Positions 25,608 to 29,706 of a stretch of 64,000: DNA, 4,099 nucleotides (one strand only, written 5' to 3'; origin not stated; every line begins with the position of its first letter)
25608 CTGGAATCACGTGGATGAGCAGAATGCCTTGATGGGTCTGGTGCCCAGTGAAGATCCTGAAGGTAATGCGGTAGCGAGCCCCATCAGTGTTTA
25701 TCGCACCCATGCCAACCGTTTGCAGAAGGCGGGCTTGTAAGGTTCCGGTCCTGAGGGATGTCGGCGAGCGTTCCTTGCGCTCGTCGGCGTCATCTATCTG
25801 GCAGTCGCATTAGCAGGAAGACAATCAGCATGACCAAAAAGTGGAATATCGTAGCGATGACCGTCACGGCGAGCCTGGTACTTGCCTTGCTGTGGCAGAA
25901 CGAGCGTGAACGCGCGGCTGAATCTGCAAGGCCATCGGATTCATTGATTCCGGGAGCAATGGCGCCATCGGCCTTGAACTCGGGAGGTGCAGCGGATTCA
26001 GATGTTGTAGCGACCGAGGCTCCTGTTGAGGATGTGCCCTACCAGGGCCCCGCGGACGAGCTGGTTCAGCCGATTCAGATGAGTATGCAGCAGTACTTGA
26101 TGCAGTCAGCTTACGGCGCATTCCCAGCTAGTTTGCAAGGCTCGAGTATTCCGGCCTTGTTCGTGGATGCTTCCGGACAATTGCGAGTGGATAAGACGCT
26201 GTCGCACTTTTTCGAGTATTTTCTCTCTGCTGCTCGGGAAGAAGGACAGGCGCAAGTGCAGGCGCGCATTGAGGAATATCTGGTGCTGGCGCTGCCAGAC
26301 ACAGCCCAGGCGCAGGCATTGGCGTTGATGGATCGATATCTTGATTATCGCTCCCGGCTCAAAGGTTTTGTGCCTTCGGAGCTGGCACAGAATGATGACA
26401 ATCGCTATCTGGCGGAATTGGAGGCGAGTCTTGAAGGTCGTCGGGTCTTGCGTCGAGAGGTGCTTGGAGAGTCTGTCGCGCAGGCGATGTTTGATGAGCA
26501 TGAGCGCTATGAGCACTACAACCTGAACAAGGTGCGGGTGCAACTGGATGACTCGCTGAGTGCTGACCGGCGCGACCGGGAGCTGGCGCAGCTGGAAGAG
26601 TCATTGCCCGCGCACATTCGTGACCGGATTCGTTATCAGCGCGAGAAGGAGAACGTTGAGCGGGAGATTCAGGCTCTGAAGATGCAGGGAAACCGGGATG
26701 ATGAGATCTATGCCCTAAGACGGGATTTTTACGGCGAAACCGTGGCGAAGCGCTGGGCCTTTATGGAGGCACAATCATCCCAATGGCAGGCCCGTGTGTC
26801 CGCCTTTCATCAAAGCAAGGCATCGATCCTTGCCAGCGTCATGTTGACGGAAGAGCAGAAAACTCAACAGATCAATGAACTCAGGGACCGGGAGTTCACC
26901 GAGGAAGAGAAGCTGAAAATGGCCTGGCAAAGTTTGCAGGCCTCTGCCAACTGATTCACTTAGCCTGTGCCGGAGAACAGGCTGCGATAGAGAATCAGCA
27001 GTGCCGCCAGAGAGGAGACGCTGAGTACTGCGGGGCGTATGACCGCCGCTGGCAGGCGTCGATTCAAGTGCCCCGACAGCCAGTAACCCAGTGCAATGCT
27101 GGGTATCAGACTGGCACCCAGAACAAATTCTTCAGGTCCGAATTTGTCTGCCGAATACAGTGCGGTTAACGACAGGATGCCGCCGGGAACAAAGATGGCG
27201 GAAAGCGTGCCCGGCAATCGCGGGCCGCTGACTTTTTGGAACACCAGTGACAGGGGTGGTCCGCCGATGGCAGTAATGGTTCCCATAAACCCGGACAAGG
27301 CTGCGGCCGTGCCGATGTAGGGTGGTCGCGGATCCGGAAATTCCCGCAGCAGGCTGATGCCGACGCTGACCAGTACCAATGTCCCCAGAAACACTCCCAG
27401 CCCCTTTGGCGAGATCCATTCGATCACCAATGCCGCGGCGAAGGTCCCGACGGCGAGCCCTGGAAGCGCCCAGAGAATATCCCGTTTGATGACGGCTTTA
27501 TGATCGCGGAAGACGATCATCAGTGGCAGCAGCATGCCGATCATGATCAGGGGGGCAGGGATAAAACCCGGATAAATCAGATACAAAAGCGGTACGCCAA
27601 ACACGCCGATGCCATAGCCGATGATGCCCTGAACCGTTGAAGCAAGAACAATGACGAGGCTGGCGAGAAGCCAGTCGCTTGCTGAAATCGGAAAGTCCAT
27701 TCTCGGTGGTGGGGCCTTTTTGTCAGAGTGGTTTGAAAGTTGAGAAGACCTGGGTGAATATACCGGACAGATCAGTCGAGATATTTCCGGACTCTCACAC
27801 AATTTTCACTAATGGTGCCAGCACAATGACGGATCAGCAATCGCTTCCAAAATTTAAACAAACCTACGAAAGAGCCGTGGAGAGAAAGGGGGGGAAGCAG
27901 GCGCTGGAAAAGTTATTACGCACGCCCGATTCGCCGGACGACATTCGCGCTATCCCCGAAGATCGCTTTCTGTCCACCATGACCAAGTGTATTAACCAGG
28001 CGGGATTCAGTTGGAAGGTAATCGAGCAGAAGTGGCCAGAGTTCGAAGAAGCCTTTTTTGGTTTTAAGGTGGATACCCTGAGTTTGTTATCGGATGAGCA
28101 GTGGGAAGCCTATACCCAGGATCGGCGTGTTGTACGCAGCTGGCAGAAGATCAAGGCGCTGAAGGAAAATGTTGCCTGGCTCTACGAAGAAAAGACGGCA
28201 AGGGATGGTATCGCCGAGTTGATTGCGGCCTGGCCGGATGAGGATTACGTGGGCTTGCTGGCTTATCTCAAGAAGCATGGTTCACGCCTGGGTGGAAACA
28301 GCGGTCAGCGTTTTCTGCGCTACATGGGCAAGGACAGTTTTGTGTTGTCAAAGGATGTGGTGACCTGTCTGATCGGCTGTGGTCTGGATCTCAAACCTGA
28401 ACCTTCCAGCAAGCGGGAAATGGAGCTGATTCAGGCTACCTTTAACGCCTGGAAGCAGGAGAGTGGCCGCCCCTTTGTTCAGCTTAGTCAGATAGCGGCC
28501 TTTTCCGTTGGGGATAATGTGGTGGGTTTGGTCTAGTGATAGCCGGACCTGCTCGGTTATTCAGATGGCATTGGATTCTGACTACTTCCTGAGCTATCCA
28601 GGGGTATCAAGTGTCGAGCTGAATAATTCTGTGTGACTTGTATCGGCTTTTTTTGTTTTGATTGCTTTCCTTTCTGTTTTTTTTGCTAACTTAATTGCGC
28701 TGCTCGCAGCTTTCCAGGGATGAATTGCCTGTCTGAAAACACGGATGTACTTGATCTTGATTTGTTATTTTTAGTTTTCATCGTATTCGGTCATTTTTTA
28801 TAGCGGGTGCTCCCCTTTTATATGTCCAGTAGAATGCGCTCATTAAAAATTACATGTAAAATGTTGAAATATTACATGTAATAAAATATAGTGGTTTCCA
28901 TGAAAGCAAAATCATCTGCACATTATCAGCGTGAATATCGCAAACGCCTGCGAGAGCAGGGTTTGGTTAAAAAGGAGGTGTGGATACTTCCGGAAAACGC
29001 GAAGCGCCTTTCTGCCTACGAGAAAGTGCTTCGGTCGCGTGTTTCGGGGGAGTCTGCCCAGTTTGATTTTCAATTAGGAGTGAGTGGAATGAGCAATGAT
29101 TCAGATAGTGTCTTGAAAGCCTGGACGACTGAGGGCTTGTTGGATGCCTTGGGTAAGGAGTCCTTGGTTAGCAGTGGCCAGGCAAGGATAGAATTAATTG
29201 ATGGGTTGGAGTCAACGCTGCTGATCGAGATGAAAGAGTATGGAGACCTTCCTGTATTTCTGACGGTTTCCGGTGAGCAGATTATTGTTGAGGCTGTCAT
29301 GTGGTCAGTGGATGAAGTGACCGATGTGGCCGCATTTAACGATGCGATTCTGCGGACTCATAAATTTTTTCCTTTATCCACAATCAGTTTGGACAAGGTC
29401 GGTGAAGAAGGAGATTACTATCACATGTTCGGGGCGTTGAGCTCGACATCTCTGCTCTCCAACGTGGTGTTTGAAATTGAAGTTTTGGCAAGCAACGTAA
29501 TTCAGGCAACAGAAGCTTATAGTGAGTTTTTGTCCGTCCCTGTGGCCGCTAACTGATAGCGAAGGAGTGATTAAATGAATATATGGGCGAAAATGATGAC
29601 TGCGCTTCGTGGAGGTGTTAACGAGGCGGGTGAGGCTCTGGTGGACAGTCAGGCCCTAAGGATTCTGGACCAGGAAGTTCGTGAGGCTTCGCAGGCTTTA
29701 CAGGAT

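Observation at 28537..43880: Island-borne PspA-NfeD-flotillin-giant AAA+ ATPase-rhomboid-MtfA/SEC-C-PLD gene cluster: candidate undescribed membrane-remodelling or defence system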

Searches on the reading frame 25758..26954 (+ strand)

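Call 4: search_protein_families(library=pfam, proteins=[window:25758-26954:+], max_evalue=0.01)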
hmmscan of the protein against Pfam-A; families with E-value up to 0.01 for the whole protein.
window:25758-26954:+ (398 aa): 1 family
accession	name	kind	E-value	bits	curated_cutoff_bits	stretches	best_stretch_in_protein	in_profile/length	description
PF03280.19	Lipase_chap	-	1.6e-38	133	25.7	1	190-384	1-191/192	Proteobacterial lipase chaperone protein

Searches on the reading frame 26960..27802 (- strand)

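Call 4: search_protein_families(library=pfam, proteins=[window:26960-27802:-], max_evalue=0.01)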
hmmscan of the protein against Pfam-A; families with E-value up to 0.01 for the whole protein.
window:26960-27802:- (280 aa): 1 family
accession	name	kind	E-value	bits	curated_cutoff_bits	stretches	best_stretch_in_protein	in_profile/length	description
PF01925.25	TauE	-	4.1e-21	76.2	32.6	1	49-268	3-235/237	Sulfite exporter TauE/SafE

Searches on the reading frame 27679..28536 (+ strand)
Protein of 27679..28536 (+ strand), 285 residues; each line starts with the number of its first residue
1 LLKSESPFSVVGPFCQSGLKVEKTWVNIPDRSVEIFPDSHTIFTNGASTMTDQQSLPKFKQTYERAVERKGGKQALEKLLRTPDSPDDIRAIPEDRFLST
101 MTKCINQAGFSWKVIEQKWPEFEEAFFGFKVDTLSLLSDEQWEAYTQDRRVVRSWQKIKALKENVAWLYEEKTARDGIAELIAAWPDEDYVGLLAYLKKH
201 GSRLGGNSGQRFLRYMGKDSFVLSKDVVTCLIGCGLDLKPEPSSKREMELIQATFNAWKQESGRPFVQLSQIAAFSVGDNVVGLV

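Call 4: search_protein_families(library=pfam, proteins=[window:27679-28536:+], max_evalue=0.01)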
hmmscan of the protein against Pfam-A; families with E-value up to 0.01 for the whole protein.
window:27679-28536:+ (285 aa): 1 family
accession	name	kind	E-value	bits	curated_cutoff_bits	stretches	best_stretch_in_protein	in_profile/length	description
PF03352.18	Adenine_glyco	-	7.7e-10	39.3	25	1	105-174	34-103/177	Methyladenine glycosylase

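Call 48: find_homologous_proteins(query=window:27823-28536:+, max_evalue=1e-20)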
Query window:27823-28536:+ (237 aa): 545 proteins with E <= 1e-20 among 918 candidates; the best 120 are listed.
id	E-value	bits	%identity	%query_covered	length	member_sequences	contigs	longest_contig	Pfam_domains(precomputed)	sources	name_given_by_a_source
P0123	1.6e-155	533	100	100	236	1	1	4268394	PF03352.19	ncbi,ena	-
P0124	2.8e-128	444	83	99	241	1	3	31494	PF03352.19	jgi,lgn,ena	-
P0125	2.1e-126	438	83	96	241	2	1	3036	PF03352.19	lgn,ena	-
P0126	1.1e-121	423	80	99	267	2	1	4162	PF03352.19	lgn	-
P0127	1.3e-120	419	78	100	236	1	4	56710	PF03352.19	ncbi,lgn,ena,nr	ncbi:MAG: 3-methyladenine DNA glycosylase [Oleiphilus sp.]|nr:MAG: 3-methyladenine DNA glycosylase [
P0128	5.2e-120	417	78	99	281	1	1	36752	PF03352.19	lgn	-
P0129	1.6e-119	416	79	100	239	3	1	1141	PF03352.19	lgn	-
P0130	1.3e-116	406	77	99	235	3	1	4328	PF03352.19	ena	-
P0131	3.7e-115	401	76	99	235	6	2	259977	PF03352.19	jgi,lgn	jgi:3-methyladenine DNA glycosylase Tag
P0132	8.6e-115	400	75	99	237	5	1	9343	PF03352.19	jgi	-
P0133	1.0e-113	397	77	97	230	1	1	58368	PF03352.19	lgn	-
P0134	2.8e-113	395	76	97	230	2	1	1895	PF03352.19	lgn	-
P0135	2.6e-112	392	75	97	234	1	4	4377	PF03352.19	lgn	-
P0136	6.9e-108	378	72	97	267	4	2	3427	PF03352.19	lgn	-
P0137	2.7e-107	376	73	97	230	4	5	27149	PF03352.19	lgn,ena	-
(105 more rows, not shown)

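Call 49: find_encoding_contigs(protein=P0124, flank=8000, max_places=2)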
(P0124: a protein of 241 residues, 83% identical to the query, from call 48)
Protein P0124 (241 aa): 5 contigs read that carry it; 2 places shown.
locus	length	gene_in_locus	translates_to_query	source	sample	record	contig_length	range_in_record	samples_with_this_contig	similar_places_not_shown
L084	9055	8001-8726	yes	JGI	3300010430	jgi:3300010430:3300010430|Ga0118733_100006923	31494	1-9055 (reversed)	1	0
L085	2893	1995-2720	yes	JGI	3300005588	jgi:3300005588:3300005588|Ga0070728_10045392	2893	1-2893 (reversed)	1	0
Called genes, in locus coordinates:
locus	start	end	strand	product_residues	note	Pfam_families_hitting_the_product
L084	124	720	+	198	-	PF01914:MarC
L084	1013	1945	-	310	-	PF01797:Y1_Tnp (faint)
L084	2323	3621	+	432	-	PF00672:HAMP (weak), PF00015:MCPsignal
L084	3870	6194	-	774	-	PF04879:Molybdop_Fe4S4, PF00384:Molybdopterin, PF01568:Molydop_binding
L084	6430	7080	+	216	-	PF00440:TetR_N, PF21993:TetR_C_13_2 (weak)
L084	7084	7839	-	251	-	PF01925:TauE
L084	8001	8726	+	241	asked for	PF03352:Adenine_glyco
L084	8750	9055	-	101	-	?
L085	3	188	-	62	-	?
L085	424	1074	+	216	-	PF00440:TetR_N, PF21993:TetR_C_13_2 (weak)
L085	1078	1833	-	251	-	PF01925:TauE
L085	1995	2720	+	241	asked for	PF03352:Adenine_glyco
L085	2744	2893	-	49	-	?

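Call 50: find_encoding_contigs(protein=P0127, flank=8000, max_places=2)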
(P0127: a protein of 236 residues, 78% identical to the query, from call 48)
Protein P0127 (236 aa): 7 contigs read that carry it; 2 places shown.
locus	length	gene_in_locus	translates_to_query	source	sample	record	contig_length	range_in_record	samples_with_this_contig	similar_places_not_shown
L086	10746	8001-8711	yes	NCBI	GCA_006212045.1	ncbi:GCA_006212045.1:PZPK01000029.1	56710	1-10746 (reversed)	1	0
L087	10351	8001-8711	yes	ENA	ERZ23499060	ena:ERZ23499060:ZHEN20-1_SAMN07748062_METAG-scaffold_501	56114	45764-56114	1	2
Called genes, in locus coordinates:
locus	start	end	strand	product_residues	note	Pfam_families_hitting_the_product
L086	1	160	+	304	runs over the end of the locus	PF00532:Peripla_BP_1, PF13407:Peripla_BP_4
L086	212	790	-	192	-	PF04955:HupE_UreJ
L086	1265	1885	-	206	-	PF01346:FKBP_N, PF00254:FKBP_C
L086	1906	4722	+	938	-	PF25487:ETR1_N, PF00989:PAS (weak), PF08447:PAS_3, PF00989:PAS, PF08447:PAS_3, PF13426:PAS_9, PF00512:HisKA, PF02518:HATPase_c, +5 more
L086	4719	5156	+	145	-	PF00072:Response_reg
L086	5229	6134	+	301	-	PF00072:Response_reg, PF00990:GGDEF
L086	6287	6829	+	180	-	PF09622:DUF2391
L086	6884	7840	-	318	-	-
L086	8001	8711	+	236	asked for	PF03352:Adenine_glyco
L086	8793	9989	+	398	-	-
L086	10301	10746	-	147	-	?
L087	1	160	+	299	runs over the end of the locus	PF00532:Peripla_BP_1, PF13407:Peripla_BP_4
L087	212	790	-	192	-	PF04955:HupE_UreJ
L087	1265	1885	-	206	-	PF01346:FKBP_N, PF00254:FKBP_C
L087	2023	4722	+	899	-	PF25487:ETR1_N, PF08447:PAS_3, PF08447:PAS_3, PF00989:PAS, PF13426:PAS_9, PF08447:PAS_3, PF00512:HisKA, PF02518:HATPase_c, +6 more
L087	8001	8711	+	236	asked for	PF03352:Adenine_glyco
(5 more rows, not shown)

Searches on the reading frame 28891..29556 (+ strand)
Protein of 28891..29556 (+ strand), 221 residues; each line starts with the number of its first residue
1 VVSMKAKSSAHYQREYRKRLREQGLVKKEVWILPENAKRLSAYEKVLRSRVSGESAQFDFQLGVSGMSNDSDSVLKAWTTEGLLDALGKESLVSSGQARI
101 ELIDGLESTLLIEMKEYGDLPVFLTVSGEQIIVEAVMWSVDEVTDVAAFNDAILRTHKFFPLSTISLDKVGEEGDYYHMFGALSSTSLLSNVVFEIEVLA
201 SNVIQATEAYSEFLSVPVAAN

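Call 3: search_protein_families(library=pfam, proteins=[window:28891-29556:+], max_evalue=0.01)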
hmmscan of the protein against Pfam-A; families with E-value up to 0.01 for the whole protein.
window:28891-29556:+ (221 aa): 1 family
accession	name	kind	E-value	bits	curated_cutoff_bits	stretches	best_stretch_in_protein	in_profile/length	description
PF09938.14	DUF2170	-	1.1e-50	171.4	27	1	77-214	1-137/137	Uncharacterized protein conserved in bacteria (DUF2170)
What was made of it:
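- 28900..29556 (+): bacA orthologue. It has an N-terminal ~46-aa basic helix-loop-helix-like domain (putative DNA binding), a disordered linker, and a DUF2170/CesT-like chaperone domain. Pfam DUF2170 at 1.1e-50 (call 3).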

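Call 6: search_protein_families(library=ncbifam, proteins=[window:28891-29556:+], max_evalue=0.1)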
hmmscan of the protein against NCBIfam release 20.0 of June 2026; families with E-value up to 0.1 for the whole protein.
window:28891-29556:+ (221 aa): 2 families
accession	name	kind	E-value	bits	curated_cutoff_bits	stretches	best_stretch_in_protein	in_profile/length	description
NF050185.1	BflmRegBacAPseudo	equivalog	5.9e-91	303.5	300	1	4-215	1-203/206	biofilm formation regulator BacA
NF041430.1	UrfF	equivalog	0.0037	17.3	100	1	5-55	13-63/68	plasmid repression protein F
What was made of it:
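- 28900..29556 (+): NCBIfam BacA equivalog scores 303.5 bits against a cut-off of 300 (call 6).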

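Call 7: search_protein_families(library=padloc, proteins=[window:28891-29556:+], max_evalue=0.01)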
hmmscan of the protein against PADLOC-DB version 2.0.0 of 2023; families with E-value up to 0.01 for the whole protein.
window:28891-29556:+ (221 aa): 0 families

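Call 75: find_homologous_proteins(query=window:28900-29556:+, max_evalue=1e-10)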
Query window:28900-29556:+ (218 aa): 1642 proteins with E <= 1e-10 among 1974 candidates; the best 120 are listed.
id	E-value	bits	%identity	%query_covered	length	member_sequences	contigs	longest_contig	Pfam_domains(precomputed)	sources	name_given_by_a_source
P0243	1.1e-133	461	100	100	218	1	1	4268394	PF09938.15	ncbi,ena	-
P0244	2.5e-100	352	77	100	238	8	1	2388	PF09938.15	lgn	-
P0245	2.1e-98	345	78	100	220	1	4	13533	PF09938.15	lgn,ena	-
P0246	1.3e-97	343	77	98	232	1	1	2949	PF09938.15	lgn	-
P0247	6.7e-97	341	75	100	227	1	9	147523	PF09938.15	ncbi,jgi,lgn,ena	-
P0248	3.5e-95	335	75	100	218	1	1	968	PF09938.15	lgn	-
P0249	7.9e-95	334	74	100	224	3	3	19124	PF09938.15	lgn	-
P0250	3.1e-94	332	75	100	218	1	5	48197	PF09938.15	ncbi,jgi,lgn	ncbi:MAG: hypothetical protein ACJAS1_000490 [Oleiphilaceae bacterium]|jgi:uncharacterized protein Y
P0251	3.2e-94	332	74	100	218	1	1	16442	PF09938.15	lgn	-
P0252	4.0e-94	332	75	99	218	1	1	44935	PF09938.15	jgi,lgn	jgi:uncharacterized protein YjfI (DUF2170 family)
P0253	4.0e-94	332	73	100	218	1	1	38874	PF09938.15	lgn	-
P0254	6.1e-94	331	73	99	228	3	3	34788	PF09938.15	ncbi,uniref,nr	ncbi:hypothetical protein A3715_04710 [Oleiphilus sp. HI0009]|uniref:YjfI family protein n=2 Tax=Ole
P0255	1.2e-92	327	73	100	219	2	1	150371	PF09938.15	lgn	-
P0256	7.4e-92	324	74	100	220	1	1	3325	PF09938.15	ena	-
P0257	1.8e-91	323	71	100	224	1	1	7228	PF09938.15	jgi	jgi:uncharacterized protein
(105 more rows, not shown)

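Call 83: predict_structure(alignment_id=A9)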
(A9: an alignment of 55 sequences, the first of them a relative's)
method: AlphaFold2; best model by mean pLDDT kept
length: 218 residues; sequences in the alignment: 55
mean_pLDDT: 79.5   pTM: 0.61
mean pLDDT of the five models: 79.5, 77.9, 77.6, 76.8, 74.6
residues with pLDDT >= 90: 116; 70-90: 52; 50-70: 20; < 50: 30
segments of 3 or more residues with pLDDT < 50: 47-70
pLDDT, mean of each block of 10 residues (from residue 1): 69 78 55 74 58 36 36 83 93 94 91 93 94 92 94 85 87 93 93 95 92 62
secondary structure, 60 per line:
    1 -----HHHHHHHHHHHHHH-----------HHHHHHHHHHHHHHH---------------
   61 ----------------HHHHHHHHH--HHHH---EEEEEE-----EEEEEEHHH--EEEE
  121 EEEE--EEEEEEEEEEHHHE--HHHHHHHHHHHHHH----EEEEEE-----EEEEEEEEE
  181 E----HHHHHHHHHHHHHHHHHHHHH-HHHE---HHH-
elements in order: H6-19 H31-45 H77-85 H88-91 E95-100 E106-111 E117-124 E127-136 H143-156 E161-166 E172-181 H186-206
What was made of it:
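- Its model confidence is only moderate (call 83).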

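Call 85: fold_search(model_id=the predicted structure, library=pdb)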
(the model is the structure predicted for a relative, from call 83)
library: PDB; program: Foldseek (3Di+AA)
matches with E <= 10: 1253; with E <= 0.001: 4
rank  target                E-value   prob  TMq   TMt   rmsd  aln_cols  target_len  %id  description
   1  8q8o_B                3.5e-16  1.00  0.62  0.97   1.0       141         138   51  PA14_16140 protein: the regulator of an operon involved in the biofilm formation in PA14 P. aeruginosa (released 2024-02-28)
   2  8q8o_A                4.5e-16  1.00  0.61  0.95   1.4       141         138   50  PA14_16140 protein: the regulator of an operon involved in the biofilm formation in PA14 P. aeruginosa (released 2024-02-28)
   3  3cxj_A                5.1e-04  1.00  0.44  0.63   4.6       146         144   12  Crystal structure of an uncharacterized protein from Methanothermobacter thermautotrophicus (released 2008-05-13)
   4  1k3s_A                7.2e-04  1.00  0.36  0.65   5.1       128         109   16  Type III Secretion Chaperone SigE (released 2001-11-28)
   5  6vu7_C                1.8e-03  1.00  0.43  0.62   3.6       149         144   13  Crystal structure of YbjN, a putative transcription regulator from E. coli (released 2020-03-11)
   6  6vu7_A                2.0e-03  1.00  0.43  0.63   3.7       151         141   13  Crystal structure of YbjN, a putative transcription regulator from E. coli (released 2020-03-11)
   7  6vu7_B                2.2e-03  1.00  0.43  0.62   3.9       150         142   14  Crystal structure of YbjN, a putative transcription regulator from E. coli (released 2020-03-11)
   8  1jyo_A                2.5e-03  1.00  0.47  0.72   3.8       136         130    7  Structure of the Salmonella Virulence Effector SptP in Complex with its Secretion Chaperone SicP (released 2001-11-07)
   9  5frk_B                2.5e-03  1.00  0.40  0.56   4.3       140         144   14  SeMet crystal structure of Erwinia amylovora AmyR amylovoran repressor, a member of the YbjN protein family (released 2017-02-15)
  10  1k3s_B                2.6e-03  1.00  0.36  0.69   4.7       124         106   18  Type III Secretion Chaperone SigE (released 2001-11-28)
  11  9ux0_C                3.0e-03  1.00  0.34  0.50   4.8       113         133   12  Crystal structure of the virulence effector VepA in complex with its secretion chaperone VecA (released 2025-06-25)
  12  1xkp_C                3.3e-03  1.00  0.39  0.60   4.5       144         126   12  Crystal structure of the virulence factor YopN in complex with its heterodimeric chaperone SycN-YscB (released 2005-03-22)
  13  5fr7_A                3.5e-03  1.00  0.44  0.61   3.8       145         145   14  Erwinia amylovora AmyR amylovoran repressor, a member of the YbjN protein family (released 2017-01-18)
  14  5z38_D                3.7e-03  1.00  0.43  0.60   3.6       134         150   12  Crystal structure of CsrA bound to CesT (released 2018-04-04)
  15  6vu7_D                3.7e-03  1.00  0.41  0.61   4.1       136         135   15  Crystal structure of YbjN, a putative transcription regulator from E. coli (released 2020-03-11)
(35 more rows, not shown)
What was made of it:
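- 28900..29556 (+): The AF2 model matches the 8Q8O BacA crystal with E 3.5e-16, TMt 0.97 and 51% identity (calls 83, 85).
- On Bac operon (bacABCDEF): Foldseek to 8Q8O gives E 3.5e-16 and TMt 0.97 (call 85).
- The AF2 model matches BacA crystal 8Q8O with TMt 0.97 (call 85).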

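Call 91: find_encoding_contigs(protein=P0247, flank=10000, max_places=2)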
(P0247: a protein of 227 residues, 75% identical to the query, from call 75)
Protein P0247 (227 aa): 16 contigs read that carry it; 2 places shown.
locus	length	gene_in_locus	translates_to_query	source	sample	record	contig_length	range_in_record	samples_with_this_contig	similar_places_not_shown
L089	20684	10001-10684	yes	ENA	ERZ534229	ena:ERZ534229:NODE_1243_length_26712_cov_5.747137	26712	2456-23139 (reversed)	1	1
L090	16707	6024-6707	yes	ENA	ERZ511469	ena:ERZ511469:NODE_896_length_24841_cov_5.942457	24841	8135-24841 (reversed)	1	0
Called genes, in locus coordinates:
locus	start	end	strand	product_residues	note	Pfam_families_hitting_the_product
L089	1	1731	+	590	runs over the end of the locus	PF00512:HisKA, PF02518:HATPase_c, PF00072:Response_reg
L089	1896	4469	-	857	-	PF05226:CHASE2, PF02518:HATPase_c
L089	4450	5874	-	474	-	PF04773:FecR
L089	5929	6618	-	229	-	PF00072:Response_reg, PF00486:Trans_reg_C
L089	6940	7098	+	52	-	-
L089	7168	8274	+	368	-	PF05736:OprF, PF13505:OMP_b-brl, PF00691:OmpA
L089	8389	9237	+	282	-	PF21088:MS_channel_1st, PF00924:MS_channel_2nd, PF21082:MS_channel_3rd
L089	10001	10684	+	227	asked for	PF09938:DUF2170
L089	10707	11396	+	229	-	PF04012:PspA_IM30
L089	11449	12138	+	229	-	-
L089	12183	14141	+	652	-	-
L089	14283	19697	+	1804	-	PF12458:DUF3686, PF00004:AAA (faint), PF07728:AAA_5 (faint), PF13401:AAA_22 (faint), PF25472:DUF7902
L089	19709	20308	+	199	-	PF01694:Rhomboid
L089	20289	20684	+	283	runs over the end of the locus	PF06167:Peptidase_M90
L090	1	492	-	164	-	?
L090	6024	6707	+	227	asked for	PF09938:DUF2170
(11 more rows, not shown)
